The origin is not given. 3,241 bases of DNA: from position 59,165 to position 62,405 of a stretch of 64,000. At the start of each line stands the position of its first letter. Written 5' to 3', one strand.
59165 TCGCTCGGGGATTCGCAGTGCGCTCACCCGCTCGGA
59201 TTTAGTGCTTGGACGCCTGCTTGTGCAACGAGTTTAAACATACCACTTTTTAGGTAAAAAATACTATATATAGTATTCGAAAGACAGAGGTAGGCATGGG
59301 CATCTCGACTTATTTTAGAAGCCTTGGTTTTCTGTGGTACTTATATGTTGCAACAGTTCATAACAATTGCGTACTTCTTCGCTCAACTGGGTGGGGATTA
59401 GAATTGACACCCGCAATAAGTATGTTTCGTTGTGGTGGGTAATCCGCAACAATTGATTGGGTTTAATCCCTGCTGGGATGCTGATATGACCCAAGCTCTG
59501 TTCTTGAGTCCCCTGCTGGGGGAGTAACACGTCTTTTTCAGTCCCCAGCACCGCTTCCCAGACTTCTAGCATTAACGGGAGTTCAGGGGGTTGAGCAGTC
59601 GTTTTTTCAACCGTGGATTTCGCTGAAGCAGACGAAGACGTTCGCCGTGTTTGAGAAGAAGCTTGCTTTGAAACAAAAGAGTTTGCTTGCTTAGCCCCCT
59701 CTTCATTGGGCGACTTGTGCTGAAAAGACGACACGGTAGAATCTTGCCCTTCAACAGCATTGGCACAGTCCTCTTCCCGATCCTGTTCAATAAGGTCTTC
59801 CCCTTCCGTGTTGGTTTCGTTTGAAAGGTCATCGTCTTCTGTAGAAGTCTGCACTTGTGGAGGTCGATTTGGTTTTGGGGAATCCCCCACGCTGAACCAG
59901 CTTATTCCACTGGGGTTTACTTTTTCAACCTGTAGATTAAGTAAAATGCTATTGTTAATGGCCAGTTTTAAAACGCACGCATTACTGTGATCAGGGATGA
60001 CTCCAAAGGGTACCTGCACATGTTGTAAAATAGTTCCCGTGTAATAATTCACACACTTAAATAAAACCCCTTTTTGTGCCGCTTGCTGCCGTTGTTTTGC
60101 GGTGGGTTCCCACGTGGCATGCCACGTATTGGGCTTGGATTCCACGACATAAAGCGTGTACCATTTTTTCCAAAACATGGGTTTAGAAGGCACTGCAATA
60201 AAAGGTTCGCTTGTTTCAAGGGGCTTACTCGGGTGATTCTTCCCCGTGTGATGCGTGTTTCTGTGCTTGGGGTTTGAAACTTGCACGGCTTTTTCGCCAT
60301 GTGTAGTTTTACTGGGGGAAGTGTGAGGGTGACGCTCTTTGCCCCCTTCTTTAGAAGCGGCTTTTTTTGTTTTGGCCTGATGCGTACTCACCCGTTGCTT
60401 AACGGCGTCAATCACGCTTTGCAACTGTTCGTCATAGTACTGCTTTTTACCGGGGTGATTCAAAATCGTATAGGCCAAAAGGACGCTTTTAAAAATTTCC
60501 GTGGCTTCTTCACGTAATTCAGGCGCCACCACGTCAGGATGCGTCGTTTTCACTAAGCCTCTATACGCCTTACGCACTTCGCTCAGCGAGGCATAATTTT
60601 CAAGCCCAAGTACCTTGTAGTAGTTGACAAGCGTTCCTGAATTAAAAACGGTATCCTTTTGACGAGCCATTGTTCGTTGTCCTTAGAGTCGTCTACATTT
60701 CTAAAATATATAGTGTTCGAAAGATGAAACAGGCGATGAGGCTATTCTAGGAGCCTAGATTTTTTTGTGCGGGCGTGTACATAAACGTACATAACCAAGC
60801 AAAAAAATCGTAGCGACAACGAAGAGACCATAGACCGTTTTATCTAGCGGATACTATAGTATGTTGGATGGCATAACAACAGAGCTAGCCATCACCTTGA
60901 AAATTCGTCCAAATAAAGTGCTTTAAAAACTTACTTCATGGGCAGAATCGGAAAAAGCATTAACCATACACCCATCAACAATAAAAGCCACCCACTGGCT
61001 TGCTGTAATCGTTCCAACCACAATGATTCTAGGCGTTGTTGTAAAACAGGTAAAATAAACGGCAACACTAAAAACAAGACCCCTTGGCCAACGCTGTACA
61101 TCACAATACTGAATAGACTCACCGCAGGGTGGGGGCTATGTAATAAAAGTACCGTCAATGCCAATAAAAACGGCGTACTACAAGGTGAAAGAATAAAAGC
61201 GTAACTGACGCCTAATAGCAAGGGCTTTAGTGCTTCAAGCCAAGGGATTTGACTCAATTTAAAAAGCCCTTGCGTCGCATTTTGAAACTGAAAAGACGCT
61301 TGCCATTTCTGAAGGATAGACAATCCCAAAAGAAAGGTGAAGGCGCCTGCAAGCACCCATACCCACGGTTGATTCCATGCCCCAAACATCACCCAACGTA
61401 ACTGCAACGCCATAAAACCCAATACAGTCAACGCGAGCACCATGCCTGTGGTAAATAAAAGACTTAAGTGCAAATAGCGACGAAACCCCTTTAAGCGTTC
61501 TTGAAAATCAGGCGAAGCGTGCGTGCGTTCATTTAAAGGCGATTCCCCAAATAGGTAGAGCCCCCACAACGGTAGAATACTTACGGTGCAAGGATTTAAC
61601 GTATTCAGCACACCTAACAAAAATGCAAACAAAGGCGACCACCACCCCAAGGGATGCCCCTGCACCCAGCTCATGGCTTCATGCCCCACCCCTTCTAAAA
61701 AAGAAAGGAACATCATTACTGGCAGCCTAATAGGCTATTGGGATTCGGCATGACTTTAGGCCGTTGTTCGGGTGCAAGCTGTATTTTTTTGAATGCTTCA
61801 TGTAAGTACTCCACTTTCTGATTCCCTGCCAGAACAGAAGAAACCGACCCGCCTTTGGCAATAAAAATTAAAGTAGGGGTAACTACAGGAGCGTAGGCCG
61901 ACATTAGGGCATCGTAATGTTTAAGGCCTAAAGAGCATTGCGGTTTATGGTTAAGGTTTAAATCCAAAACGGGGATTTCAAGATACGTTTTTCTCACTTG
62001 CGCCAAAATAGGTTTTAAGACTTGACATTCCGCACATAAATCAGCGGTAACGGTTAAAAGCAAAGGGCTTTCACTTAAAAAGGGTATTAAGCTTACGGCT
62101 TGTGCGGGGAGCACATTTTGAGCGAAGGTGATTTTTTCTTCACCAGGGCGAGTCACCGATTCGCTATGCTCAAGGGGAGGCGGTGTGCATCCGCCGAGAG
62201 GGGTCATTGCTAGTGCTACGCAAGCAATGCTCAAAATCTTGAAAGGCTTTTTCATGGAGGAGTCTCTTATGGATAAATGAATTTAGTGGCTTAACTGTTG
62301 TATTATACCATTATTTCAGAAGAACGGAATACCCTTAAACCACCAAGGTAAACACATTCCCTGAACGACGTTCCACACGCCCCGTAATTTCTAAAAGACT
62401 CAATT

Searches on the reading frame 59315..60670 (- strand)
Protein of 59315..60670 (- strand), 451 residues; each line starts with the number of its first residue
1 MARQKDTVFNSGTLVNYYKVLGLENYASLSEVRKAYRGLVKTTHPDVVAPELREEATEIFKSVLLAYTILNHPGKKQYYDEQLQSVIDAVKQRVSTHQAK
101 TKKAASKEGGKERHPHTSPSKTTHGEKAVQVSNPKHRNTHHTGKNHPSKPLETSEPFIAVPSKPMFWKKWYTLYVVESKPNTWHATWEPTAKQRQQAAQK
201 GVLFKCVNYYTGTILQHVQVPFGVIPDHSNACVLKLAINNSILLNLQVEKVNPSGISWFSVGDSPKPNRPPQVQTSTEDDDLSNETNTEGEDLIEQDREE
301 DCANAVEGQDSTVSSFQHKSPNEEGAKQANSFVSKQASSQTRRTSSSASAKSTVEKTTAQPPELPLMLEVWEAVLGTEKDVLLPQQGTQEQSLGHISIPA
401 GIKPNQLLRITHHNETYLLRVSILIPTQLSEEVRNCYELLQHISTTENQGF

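Call 11: search_protein_families(library=pfam, proteins=[window:59315-60670:-])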
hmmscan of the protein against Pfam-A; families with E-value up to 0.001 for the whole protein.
window:59315-60670:- (451 aa): 1 family
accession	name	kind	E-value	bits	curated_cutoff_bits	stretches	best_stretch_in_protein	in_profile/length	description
PF00226.36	DnaJ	-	5.9e-15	55.6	27.8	1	16-80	1-63/63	DnaJ domain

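Call 14: find_encoding_contigs(protein=window:59315-60670:-, flank=10000, max_places=6)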
Protein window:59315-60670:- (451 aa): 6 contigs read that carry it; 5 places shown.
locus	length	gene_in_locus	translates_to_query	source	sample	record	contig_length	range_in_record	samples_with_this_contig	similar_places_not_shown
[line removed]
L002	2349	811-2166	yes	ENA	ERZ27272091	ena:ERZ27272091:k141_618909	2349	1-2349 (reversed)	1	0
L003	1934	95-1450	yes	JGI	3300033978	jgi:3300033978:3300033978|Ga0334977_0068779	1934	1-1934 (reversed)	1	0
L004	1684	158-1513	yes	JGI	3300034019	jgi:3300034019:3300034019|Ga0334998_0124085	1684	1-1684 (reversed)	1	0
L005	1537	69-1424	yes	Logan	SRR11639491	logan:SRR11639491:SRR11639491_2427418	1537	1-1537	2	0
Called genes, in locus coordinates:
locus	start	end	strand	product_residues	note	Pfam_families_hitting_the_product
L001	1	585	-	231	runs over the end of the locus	-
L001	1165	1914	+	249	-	-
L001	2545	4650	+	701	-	PF03030:H_PPase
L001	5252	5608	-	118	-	PF00453:Ribosomal_L20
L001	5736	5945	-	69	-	PF01632:Ribosomal_L35p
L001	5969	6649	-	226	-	PF05198:IF3_N, PF00707:IF3_C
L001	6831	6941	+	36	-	-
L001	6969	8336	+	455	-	PF02481:DNA_processg_A, PF17782:WHD_DprA (faint)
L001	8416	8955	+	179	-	-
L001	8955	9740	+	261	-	PF02683:DsbD_TM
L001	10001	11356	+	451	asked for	PF00226:DnaJ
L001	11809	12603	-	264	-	PF11967:RecO_N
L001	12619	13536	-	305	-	PF01513:NAD_kinase, PF20143:NAD_kinase_C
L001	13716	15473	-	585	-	PF02463:SMC_N, PF13476:AAA_23, PF13555:AAA_29 (weak)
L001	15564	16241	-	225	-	-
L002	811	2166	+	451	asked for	PF00226:DnaJ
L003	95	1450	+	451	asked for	PF00226:DnaJ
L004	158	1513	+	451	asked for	PF00226:DnaJ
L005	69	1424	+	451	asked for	PF00226:DnaJ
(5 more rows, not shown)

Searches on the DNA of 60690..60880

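Call 49: search_rna_families(source=window, start=60690, end=60880, threshold=evalue, max_evalue=1)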
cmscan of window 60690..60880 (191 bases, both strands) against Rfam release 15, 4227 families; matches with E-value up to 1: 0.
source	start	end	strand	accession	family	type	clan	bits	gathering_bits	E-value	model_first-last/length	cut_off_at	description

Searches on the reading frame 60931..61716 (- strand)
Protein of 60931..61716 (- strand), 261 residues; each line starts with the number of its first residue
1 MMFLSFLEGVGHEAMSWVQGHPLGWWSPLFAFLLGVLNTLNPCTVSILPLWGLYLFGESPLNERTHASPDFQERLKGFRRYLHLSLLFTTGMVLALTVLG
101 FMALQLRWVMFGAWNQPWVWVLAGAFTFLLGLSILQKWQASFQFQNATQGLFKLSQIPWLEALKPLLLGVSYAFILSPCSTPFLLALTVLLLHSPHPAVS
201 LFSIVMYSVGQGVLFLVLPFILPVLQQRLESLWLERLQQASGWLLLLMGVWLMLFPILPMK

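Call 11: search_protein_families(library=pfam, proteins=[window:60931-61716:-])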
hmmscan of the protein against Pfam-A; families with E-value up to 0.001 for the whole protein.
window:60931-61716:- (261 aa): 2 families
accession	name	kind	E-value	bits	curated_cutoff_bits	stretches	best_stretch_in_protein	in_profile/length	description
PF02683.22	DsbD_TM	-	1e-10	41.7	27.1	1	29-253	6-215/219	Cytochrome C biogenesis protein transmembrane domain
PF13386.12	DsbD_2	-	3.5e-05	24.2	24.9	1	81-251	32-199/199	Cytochrome C biogenesis protein transmembrane region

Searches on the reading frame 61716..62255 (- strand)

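Call 11: search_protein_families(library=pfam, proteins=[window:61716-62255:-])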
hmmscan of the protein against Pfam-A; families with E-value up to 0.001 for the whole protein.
window:61716-62255:- (179 aa): 1 family
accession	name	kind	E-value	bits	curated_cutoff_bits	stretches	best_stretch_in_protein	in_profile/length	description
PF00085.26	Thioredoxin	-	3.2e-05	24.3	23.5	1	62-151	18-97/103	Thioredoxin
